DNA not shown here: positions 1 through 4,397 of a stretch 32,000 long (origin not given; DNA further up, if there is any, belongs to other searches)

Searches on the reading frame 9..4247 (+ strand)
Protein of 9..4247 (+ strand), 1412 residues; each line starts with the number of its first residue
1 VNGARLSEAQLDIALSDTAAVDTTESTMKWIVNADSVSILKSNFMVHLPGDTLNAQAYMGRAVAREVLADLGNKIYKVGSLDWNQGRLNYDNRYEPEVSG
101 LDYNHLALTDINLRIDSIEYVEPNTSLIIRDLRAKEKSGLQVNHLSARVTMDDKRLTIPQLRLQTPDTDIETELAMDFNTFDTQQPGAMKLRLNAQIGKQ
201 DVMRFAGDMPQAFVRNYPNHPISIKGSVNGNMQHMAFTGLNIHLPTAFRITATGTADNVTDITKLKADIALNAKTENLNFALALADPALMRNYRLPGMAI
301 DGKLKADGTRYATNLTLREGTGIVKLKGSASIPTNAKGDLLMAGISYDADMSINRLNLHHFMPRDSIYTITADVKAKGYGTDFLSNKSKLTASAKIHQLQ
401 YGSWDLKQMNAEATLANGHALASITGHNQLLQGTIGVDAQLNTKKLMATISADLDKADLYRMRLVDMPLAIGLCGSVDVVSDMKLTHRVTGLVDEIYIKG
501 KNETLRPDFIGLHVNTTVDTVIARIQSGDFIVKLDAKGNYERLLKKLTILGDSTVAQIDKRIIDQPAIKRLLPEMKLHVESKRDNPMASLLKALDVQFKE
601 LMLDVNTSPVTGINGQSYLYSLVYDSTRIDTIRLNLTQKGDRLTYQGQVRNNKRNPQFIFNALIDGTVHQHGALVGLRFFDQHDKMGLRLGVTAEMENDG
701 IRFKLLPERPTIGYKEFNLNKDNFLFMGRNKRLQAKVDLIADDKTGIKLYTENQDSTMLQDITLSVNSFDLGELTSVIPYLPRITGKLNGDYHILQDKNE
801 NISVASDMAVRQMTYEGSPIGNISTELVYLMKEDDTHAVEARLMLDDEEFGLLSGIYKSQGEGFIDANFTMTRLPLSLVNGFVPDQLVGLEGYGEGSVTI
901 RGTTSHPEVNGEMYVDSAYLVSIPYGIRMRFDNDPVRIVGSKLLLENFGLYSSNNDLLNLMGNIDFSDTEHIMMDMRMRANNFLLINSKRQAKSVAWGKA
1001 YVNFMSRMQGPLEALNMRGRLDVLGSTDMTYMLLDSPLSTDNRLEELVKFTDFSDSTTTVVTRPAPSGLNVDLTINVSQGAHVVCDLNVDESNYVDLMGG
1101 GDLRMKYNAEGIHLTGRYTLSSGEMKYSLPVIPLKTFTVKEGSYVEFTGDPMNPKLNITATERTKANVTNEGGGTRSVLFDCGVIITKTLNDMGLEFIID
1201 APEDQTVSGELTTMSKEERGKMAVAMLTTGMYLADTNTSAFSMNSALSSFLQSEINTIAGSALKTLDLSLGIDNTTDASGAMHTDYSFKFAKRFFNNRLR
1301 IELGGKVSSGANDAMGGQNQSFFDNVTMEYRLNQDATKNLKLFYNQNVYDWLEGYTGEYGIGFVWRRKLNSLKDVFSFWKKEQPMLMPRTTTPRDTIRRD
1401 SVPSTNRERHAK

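Call 12: search_protein_families(library=pfam, proteins=[window:9-4247:+], max_evalue=0.00001)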
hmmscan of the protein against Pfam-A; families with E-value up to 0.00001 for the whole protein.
window:9-4247:+ (1412 aa): 1 family
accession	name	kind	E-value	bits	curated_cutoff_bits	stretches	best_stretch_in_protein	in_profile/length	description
PF04357.19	TamB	-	1.6e-34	120.2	22.4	1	953-1356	8-370/381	TamB, inner membrane protein subunit of TAM complex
